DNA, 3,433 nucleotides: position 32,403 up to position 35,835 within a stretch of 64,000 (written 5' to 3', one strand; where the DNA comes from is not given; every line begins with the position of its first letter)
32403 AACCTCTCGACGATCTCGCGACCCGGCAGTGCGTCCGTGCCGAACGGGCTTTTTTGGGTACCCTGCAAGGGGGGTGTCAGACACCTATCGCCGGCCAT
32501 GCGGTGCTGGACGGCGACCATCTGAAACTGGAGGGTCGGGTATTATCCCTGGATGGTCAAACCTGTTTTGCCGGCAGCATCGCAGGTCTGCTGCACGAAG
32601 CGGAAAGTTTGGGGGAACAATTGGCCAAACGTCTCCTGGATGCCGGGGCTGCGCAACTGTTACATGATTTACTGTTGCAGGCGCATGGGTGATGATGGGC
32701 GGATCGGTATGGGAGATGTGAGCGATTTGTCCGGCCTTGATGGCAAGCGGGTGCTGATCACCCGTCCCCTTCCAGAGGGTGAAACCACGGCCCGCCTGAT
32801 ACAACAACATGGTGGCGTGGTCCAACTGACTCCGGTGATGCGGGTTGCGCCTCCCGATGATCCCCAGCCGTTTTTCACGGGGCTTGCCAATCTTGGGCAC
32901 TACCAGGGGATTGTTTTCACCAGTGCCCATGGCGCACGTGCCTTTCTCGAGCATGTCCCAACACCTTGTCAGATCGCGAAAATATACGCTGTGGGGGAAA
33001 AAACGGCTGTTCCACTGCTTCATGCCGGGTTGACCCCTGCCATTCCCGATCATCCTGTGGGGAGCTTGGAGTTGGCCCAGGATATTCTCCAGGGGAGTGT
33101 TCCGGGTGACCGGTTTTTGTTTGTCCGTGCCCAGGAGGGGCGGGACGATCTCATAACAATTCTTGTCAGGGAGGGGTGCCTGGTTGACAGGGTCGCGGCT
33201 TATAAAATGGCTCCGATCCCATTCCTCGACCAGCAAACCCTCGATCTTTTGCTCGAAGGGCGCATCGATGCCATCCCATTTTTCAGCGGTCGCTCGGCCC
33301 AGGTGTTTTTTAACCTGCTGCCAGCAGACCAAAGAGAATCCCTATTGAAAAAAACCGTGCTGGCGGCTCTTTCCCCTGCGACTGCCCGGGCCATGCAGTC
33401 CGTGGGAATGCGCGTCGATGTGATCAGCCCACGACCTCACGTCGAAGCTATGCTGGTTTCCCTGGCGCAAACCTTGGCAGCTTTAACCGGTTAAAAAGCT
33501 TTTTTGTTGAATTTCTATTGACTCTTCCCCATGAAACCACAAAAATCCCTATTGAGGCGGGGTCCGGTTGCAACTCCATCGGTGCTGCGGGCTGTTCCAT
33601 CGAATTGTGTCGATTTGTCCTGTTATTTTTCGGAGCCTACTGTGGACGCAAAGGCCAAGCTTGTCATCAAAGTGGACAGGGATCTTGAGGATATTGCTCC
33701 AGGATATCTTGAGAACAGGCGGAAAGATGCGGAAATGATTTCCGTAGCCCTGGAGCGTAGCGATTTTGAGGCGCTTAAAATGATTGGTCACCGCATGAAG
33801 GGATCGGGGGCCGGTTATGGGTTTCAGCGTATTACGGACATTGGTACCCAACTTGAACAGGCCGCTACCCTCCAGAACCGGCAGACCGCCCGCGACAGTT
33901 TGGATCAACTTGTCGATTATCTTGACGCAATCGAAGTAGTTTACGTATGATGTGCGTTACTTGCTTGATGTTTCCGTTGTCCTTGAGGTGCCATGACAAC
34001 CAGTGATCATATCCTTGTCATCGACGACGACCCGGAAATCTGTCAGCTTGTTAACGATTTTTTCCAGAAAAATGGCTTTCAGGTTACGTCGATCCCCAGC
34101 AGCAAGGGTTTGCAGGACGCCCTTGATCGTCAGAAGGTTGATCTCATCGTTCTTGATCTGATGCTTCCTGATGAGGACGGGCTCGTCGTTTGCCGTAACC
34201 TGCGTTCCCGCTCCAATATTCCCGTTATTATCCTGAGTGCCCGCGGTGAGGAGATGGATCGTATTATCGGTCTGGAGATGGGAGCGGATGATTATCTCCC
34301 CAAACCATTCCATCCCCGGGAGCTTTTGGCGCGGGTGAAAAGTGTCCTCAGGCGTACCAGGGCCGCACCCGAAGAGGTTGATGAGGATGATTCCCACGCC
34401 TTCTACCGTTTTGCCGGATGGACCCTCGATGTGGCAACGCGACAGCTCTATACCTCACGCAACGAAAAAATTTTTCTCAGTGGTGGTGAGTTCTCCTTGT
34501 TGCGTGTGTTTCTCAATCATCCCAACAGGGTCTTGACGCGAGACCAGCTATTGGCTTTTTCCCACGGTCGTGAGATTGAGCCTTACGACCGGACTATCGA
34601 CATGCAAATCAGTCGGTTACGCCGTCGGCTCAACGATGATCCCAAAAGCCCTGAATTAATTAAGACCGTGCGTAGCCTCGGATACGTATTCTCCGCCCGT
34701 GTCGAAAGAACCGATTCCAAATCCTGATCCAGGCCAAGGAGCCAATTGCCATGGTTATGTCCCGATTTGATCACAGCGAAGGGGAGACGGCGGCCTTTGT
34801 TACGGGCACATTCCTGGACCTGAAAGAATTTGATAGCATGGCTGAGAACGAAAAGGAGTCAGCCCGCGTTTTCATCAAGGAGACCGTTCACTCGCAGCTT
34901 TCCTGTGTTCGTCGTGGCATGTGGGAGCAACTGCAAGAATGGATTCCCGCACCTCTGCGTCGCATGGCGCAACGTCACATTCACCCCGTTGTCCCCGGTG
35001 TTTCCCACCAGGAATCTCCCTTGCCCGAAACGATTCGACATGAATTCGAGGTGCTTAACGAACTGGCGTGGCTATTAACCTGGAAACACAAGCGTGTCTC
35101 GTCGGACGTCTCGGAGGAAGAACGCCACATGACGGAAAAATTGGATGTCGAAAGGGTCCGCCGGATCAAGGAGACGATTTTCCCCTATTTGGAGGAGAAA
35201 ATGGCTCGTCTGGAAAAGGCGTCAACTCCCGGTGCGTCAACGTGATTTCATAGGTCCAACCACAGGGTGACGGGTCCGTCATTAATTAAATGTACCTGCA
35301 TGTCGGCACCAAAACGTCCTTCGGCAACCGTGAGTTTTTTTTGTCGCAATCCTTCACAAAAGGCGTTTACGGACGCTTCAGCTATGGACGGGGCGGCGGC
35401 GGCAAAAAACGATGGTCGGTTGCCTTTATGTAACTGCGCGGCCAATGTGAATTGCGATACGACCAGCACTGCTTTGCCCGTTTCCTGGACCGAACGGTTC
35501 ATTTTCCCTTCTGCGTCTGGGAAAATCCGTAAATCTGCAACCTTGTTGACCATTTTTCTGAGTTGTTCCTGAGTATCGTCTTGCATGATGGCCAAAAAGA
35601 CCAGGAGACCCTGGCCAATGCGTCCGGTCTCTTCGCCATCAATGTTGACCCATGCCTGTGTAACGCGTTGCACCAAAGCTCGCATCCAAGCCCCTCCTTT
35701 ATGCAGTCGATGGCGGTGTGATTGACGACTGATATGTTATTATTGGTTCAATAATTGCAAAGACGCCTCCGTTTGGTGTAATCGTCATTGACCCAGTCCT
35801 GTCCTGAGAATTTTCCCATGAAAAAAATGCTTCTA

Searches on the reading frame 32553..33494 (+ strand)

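Call 8: search_protein_families(library=pfam, proteins=[window:32553-33494:+], max_evalue=0.001)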
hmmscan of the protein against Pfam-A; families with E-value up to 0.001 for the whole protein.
window:32553-33494:+ (313 aa): 1 family
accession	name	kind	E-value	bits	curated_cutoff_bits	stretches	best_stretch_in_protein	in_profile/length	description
PF02602.20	HEM4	-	1.1e-44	152.7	27.5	1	78-301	2-230/231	Uroporphyrinogen-III synthase HemD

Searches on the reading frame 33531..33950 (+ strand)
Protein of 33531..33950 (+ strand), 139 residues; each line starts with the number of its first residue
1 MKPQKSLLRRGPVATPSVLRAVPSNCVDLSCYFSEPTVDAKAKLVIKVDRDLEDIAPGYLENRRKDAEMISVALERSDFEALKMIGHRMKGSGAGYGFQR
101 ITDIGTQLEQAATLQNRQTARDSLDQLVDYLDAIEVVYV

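Call 8: search_protein_families(library=pfam, proteins=[window:33531-33950:+], max_evalue=0.001)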
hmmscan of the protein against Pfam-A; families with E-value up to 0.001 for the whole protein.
window:33531-33950:+ (139 aa): 1 family
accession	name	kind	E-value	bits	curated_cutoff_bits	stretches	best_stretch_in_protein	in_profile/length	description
PF01627.28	Hpt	-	6.5e-09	36.3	24.6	1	60-134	7-81/84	Hpt domain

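Call 69: search_protein_families(library=ncbifam, proteins=[window:33531-33950:+], max_evalue=0.00001)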
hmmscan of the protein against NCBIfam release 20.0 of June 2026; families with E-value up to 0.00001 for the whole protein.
window:33531-33950:+ (139 aa): 0 families

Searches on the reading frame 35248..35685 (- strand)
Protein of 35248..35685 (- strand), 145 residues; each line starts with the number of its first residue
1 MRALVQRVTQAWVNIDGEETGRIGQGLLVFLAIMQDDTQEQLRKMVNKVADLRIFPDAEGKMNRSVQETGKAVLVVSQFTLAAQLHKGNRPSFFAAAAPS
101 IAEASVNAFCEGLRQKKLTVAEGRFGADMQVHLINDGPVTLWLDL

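Call 8: search_protein_families(library=pfam, proteins=[window:35248-35685:-], max_evalue=0.001)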
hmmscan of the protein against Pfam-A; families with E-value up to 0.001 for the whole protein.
window:35248-35685:- (145 aa): 1 family
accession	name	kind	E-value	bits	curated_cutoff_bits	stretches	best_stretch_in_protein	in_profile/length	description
PF02580.21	Tyr_Deacylase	-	3.2e-55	186.9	25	1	2-144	1-144/144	D-Tyr-tRNA(Tyr) deacylase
